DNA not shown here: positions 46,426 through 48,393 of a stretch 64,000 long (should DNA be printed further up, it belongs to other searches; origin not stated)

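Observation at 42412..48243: hdrC-hdrB-hdrA fused in one operon with soluble SdhB/SdhA-like subunits (Tfr-like, possibly bifurcating fumarate-type reductase)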

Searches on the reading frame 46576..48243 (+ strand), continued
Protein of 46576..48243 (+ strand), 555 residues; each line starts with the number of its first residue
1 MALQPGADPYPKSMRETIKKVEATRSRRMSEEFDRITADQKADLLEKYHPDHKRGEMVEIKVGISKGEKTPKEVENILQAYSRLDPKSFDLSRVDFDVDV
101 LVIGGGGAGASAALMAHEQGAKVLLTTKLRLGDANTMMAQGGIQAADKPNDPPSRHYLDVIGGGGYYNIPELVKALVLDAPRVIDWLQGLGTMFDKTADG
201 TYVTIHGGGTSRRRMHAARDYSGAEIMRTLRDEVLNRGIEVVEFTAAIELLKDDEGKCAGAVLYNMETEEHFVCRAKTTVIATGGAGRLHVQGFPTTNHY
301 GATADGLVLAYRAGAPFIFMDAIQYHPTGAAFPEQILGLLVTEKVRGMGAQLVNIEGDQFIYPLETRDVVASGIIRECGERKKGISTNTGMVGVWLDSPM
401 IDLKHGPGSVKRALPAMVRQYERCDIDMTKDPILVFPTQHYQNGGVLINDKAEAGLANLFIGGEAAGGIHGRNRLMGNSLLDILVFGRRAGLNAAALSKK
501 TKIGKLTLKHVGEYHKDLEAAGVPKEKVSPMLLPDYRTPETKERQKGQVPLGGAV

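Call 54: search_protein_families(library=ncbifam, proteins=[L042:5739-7196:+, L040:11018-12277:+, L040:9611-10453:+, L040:10455-11015:+, L025:9744-10925:+, L004:4827-5804:+, L004:5807-7261:+, L004:4384-4830:+, L026:6335-6742:+, L026:6760-7452:+], max_evalue=1e-10)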
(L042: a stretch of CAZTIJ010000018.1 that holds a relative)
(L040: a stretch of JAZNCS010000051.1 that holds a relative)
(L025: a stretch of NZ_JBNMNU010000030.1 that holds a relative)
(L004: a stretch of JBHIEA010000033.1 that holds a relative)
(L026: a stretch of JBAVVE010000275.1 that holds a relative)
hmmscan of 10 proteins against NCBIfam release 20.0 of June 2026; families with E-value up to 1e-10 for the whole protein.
L042:5739-7196:+ (485 aa): 12 families
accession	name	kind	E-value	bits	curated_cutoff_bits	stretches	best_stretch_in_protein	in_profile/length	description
NF008909.0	PRK12273.1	subfamily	4.8e-195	648.9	510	1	19-482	3-468/474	aspartate ammonia-lyase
NF011092.0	PRK14515.1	subfamily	1.7e-184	614.1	876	1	14-484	4-474/479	aspartate ammonia-lyase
TIGR00839.1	aspA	equivalog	6.1e-180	599.1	681.2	1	22-482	1-463/468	aspartate ammonia-lyase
TIGR00979.1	fumC_II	equivalog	2.3e-137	458.5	664.75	1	21-475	1-456/458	class II fumarate hydratase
NF009089.0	PRK12425.1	equivalog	4.7e-117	391.7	840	1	22-479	3-461/464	class II fumarate hydratase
TIGR00838.1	argH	equivalog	7.3e-26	91.2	279.5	1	150-460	100-398/455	argininosuccinate lyase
TIGR00928.1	purB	equivalog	6.7e-23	81.1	326.2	1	149-369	89-301/436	adenylosuccinate lyase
NF008964.0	PRK12308.1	equivalog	5.5e-18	64.6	657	1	153-428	105-370/624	argininosuccinate lyase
NF002563.0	PRK02186.1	subfamily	2.5e-14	52.5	625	1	151-426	510-776/890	argininosuccinate lyase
TIGR02426.1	protocat_pcaB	equivalog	3.3e-14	52.6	355.75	1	150-354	92-286/338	3-carboxy-cis,cis-muconate cycloisomerase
NF004631.0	PRK05975.1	equivalog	8.3e-13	48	371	1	149-349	100-288/352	3-carboxy-cis,cis-muconate cycloisomerase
NF006554.0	PRK09053.1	equivalog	7.8e-12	44.7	595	1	150-349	102-294/453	3-carboxy-cis,cis-muconate cycloisomerase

L040:11018-12277:+ (419 aa): 4 families
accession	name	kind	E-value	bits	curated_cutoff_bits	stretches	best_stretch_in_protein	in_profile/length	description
NF003007.0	PRK03818.1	equivalog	5e-40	137.6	449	2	238-419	366-549/553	putative transporter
TIGR01625.1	YidE_YbjL_dupl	subfamily_domain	1.8e-33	115.5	71.95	1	251-403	2-154/154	AspT/YidE/YbjL antiporter duplication domain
TIGR03802.1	Asp_Ala_antiprt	equivalog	1.9e-33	115.9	546.95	2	246-418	391-561/562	aspartate-alanine antiporter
NF003440.0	PRK04972.1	equivalog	2.6e-33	115.6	645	2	16-232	13-208/561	aspartate:alanine antiporter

L040:9611-10453:+ (280 aa): 6 families
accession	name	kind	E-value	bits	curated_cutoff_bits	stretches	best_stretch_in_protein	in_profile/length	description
NF004885.0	PRK06246.1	equivalog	1.8e-124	414.5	276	1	1-280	1-279/279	fumarate hydratase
TIGR00722.1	ttdA_fumA_fumB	subfamily_domain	3.3e-93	311.8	100.65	1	10-279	2-272/273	hydrolyase, tartrate alpha subunit/fumarate domain protein, Fe-S type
NF006084.0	PRK08230.1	equivalog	1.5e-54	185.1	365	1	4-275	9-282/303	L(+)-tartrate dehydratase subunit alpha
NF011920.0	PRK15391.1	subfamily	7.8e-24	83.8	1094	1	47-275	86-323/548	class I fumarate hydratase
NF011919.0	PRK15390.1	equivalog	7.3e-22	77.3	1105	1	34-275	76-323/548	class I fumarate hydratase FumA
NF011921.0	PRK15392.1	equivalog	3e-18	65.7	1060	1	48-275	86-322/550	class I fumarate hydratase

L040:10455-11015:+ (186 aa): 8 families
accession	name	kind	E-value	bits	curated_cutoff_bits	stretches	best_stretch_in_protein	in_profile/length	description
NF005310.0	PRK06842.1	equivalog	3.1e-88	294.4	238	1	1-182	1-182/185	Fe-S-containing hydro-lyase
TIGR00723.1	ttdB_fumA_fumB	subfamily_domain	1.3e-49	168.4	145.15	1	16-175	5-169/169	FumA C-terminus/TtdB family hydratase beta subunit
NF006253.0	PRK08395.1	equivalog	4.4e-41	140.4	244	1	4-175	4-165/166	fumarate hydratase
NF004708.0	PRK06043.1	equivalog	9.5e-39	133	269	1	1-175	1-178/192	fumarate hydratase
NF011920.0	PRK15391.1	subfamily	2.3e-36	125.2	1094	1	5-175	363-537/548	class I fumarate hydratase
NF011919.0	PRK15390.1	equivalog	4e-36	124.4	1105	1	6-176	364-538/548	class I fumarate hydratase FumA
NF011921.0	PRK15392.1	equivalog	7.8e-32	110.5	1060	1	11-175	371-536/550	class I fumarate hydratase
NF006082.0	PRK08228.1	equivalog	1.2e-24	86.9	264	1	1-184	2-190/205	L(+)-tartrate dehydratase subunit beta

L025:9744-10925:+ (393 aa): 3 families
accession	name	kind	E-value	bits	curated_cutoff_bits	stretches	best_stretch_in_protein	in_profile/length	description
NF009501.0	PRK12861.1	subfamily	2.5e-112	376.3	1178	1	8-392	9-408/764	NADP-dependent malic enzyme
NF010052.0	PRK13529.1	subfamily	1.9e-33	116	326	1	133-392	244-538/564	oxaloacetate-decarboxylating malate dehydrogenase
NF041582.1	malolactic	exception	1.1e-22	80.5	850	1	116-391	211-516/536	malolactic enzyme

L004:4827-5804:+ (325 aa): 4 families
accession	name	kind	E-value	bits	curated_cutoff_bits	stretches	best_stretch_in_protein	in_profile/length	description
NF045875.1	F420_non_VhuG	exception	4.9e-66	222.9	450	1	3-321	4-285/286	F420-non-reducing hydrogenase subunit VhuG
NF040836.1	sulfhyd_HydD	equivalog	4.2e-23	81.9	500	1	3-262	5-213/261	NADPH-dependent hydrogenase/sulfhydrogenase 1 subunit delta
NF040831.1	sulfhyd_ShyD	equivalog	5.2e-18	65.5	460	0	4-119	1-108/240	NAD(P)-dependent hydrogenase/sulfhydrogenase 2 subunit delta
TIGR03294.1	FrhG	equivalog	1.1e-13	51.5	245.5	0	6-102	4-96/228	coenzyme F420 hydrogenase subunit gamma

L004:5807-7261:+ (484 aa): 8 families
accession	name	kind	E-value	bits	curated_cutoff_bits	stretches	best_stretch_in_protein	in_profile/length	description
NF041785.2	VhuA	equivalog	4.6e-114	381.2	800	1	4-432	3-418/418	F420-non-reducing hydrogenase Vhu subunit A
NF040828.1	sulfhyd_ShyA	equivalog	3.7e-49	167.7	700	1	5-461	3-412/415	NAD(P)-dependent hydrogenase/sulfhydrogenase 2 subunit alpha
NF033181.1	NiFeSe_hydrog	equivalog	1.9e-47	162.3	600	2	3-123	2-121/507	nickel-dependent hydrogenase large subunit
TIGR03295.1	frhA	equivalog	1.3e-46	159.4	392.5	1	2-210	2-202/412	coenzyme F420 hydrogenase subunit alpha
NF045518.1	H2_NiFeSe_large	exception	4.5e-46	157.7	780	2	4-200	3-202/485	NiFeSe hydrogenase large subunit HysA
NF040832.1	sulfhyd_HydA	equivalog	8.1e-34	117.4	880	1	4-461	4-423/426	NADPH-dependent hydrogenase/sulfhydrogenase 1 subunit alpha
NF007778.0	PRK10467.1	equivalog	4.5e-23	81.3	969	1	1-115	1-114/567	hydrogenase 2 large subunit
NF007550.0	PRK10170.1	equivalog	5.4e-19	68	1101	1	3-114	17-128/597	Ni/Fe-hydrogenase large subunit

L004:4384-4830:+ (148 aa): 2 families
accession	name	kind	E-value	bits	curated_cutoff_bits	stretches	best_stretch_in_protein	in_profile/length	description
NF040770.1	hetero_SS_HdrA2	exception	6.9e-53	179.9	1100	1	3-133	645-775/777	CoB-CoM heterodisulfide reductase HdrA2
NF045873.1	F420_non_VhuD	exception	2.3e-37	128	215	1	8-134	4-130/132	F420-non-reducing hydrogenase iron-sulfur subunit VhuD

L026:6335-6742:+ (135 aa): 2 families
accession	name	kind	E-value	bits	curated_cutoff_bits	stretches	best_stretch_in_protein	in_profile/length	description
NF040770.1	hetero_SS_HdrA2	exception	3.8e-50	170.8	1100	1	3-129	647-773/777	CoB-CoM heterodisulfide reductase HdrA2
NF045873.1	F420_non_VhuD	exception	3e-36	124.4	215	1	3-128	1-126/132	F420-non-reducing hydrogenase iron-sulfur subunit VhuD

L026:6760-7452:+ (230 aa): 0 families

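Call 55: fold_search(model_id=the predicted structure, library=pdb)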
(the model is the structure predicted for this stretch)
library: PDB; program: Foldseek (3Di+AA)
matches with E <= 10: 1971; with E <= 0.001: 1115
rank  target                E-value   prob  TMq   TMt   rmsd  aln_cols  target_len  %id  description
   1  7d6v_A                3.4e-30  1.00  0.59  0.55   6.7       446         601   38  Mycobacterium smegmatis Sdh1 in complex with UQ1 (released 2021-04-07)
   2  7d6x_A                3.0e-29  1.00  0.60  0.56   6.3       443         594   36  Mycobacterium smegmatis Sdh1 complex in the apo form (released 2021-04-07)
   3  1kf6_A                1.7e-28  1.00  0.64  0.62   5.8       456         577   29  E. coli Quinol-Fumarate Reductase with Bound Inhibitor HQNO (released 2002-03-13)
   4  5vpn_E                2.0e-28  1.00  0.63  0.60   4.3       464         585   28  E. coli Quinol fumarate reductase FrdA E245Q mutation (released 2017-06-21)
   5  5vpn_A                2.3e-28  1.00  0.64  0.61   5.7       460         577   28  E. coli Quinol fumarate reductase FrdA E245Q mutation (released 2017-06-21)
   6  9fzl_2M               2.0e-27  1.00  0.64  0.59   6.4       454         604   31  Perkinsus marinus respiratory supercomplex CII2CIII2CIV2 in an intermediate state (released 2025-07-23)
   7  6awf_A                3.7e-27  1.00  0.63  0.61   5.8       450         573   29  Escherichia coli quinol:fumarate reductase crystallized without dicarboxylate (released 2017-12-06)
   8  6c12_A                3.9e-27  1.00  0.55  0.57   5.0       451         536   28  SDHA-SDHE complex (released 2018-03-07)
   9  1qlb_A                1.2e-26  1.00  0.60  0.51   6.9       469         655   29  respiratory complex II-like fumarate reductase from Wolinella succinogenes (released 1999-11-29)
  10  1jry_A                1.3e-26  1.00  0.57  0.56   7.5       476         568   29  Crystal structure of Arg402Lys mutant flavocytochrome c3 from Shewanella frigidimarina (released 2001-11-02)
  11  1nek_A                1.5e-26  1.00  0.62  0.59   6.1       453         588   32  Complex II (Succinate Dehydrogenase) From E. Coli with ubiquinone bound (released 2003-02-25)
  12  8b6g_CA               1.7e-26  1.00  0.63  0.59   5.8       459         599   32  Cryo-EM structure of succinate dehydrogenase complex (complex-II) in respiratory supercomplex of Tetrahymena thermoph (released 2023-03-29)
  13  6vax_A                1.9e-26  1.00  0.62  0.57   7.2       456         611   30  Crystal structure of human SDHA-SDHAF2 assembly intermediate (released 2020-08-26)
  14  8dyd_A                2.0e-26  1.00  0.59  0.54   7.5       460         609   30  Crystal structure of human SDHA-SDHAF2-SDHAF4 assembly intermediate (released 2024-01-10)
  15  1e39                  2.4e-26  1.00  0.57  0.56   7.7       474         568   30  Flavocytochrome C3 from Shewanella frigidimarina histidine 365 mutated to alanine (released 2000-09-18)
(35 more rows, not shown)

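Call 60: search_protein_families(library=pfam, proteins=[L013:72-473:+, L013:500-2062:+, L006:7911-9572:+, L006:9518-10021:+, L001:2820-3545:-, L001:9771-11864:+, L001:11915-12874:+, L026:6760-7452:+, L026:8028-9113:+], max_evalue=0.00001)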
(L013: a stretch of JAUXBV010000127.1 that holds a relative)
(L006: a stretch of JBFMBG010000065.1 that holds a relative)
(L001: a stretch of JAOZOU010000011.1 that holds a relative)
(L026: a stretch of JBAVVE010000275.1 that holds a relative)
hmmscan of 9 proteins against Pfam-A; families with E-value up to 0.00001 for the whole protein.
L013:72-473:+ (133 aa): 3 families
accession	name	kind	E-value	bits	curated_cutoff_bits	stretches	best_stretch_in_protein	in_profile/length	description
PF13669.12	Glyoxalase_4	-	8.3e-27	94.1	27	1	6-116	1-109/109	Glyoxalase/Bleomycin resistance protein/Dioxygenase superfamily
PF00903.31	Glyoxalase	-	1.4e-18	67.8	20.6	1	4-128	1-120/121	Glyoxalase/Bleomycin resistance protein/Dioxygenase superfamily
PF13468.12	Glyoxalase_3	-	3.5e-12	47.2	25.1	1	5-107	1-106/176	Glyoxalase-like domain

L013:500-2062:+ (520 aa): 2 families
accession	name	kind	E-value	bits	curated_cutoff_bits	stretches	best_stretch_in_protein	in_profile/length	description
PF01039.27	Carboxyl_trans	-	2e-208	693.4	22.3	1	32-518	1-493/493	Carboxyl transferase domain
PF03255.19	ACCA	-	7.5e-14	52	23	1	309-454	90-239/310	Acetyl co-enzyme A carboxylase carboxyltransferase-like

L006:7911-9572:+ (553 aa): 1 family
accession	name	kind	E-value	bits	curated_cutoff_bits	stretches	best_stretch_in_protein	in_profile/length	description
PF01642.28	MM_CoA_mutase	-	1.6e-235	782.9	22.1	1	34-545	2-512/512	Methylmalonyl-CoA mutase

L006:9518-10021:+ (167 aa): 1 family
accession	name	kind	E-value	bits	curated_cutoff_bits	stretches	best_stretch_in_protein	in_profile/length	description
PF02310.24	B12-binding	-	2e-25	89.4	32.1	1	40-153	2-117/121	B12 binding domain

L001:2820-3545:- (241 aa): 1 family
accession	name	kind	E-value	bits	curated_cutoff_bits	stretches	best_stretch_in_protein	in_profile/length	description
PF01618.21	MotA_ExbB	-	1.1e-32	112.9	22.9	1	115-216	25-126/127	MotA/TolQ/ExbB proton channel family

L001:9771-11864:+ (697 aa): 7 families
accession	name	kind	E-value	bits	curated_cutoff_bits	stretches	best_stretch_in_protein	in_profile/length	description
PF03764.24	EFG_IV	-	9e-50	167.9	24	1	476-595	1-121/121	Elongation factor G, domain IV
PF00009.33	GTP_EFTU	-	3.8e-39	134.7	26.5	1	8-278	2-187/188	Elongation factor Tu GTP binding domain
PF00679.30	EFG_C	-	2.6e-32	111.2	27.9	1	597-683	1-88/89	Elongation factor G C-terminus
PF14492.12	EFG_III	-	4.3e-28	97.6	27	1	401-474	1-74/75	Elongation Factor G, domain III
PF22042.2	EF-G_D2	-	3.3e-14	53.2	27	1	306-389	1-83/84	Elongation factor G domain 2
PF16658.11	RF3_C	-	1.1e-06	29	40.1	1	414-492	19-97/132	Class II release factor RF3, C-terminal domain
PF03144.31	GTP_EFTU_D2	-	5.4e-06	27.2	30.3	0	325-388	5-73/73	Elongation factor Tu domain 2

L001:11915-12874:+ (319 aa): 1 family
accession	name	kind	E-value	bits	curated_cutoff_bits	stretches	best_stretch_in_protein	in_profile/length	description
PF01261.30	AP_endonuc_2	-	5.7e-20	72.5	31.1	1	40-316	5-246/249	Xylose isomerase-like TIM barrel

L026:6760-7452:+ (230 aa): 1 family
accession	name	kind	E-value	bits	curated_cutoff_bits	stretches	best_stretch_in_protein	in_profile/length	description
PF04474.17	DUF554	-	3.2e-81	272.4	25.1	1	7-225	1-218/220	Protein of unknown function (DUF554)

L026:8028-9113:+ (361 aa): 1 family
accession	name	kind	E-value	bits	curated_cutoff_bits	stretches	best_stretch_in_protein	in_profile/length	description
PF02073.20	Peptidase_M29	-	4.2e-25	88.8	27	1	2-281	5-301/406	Thermophilic metalloprotease (M29)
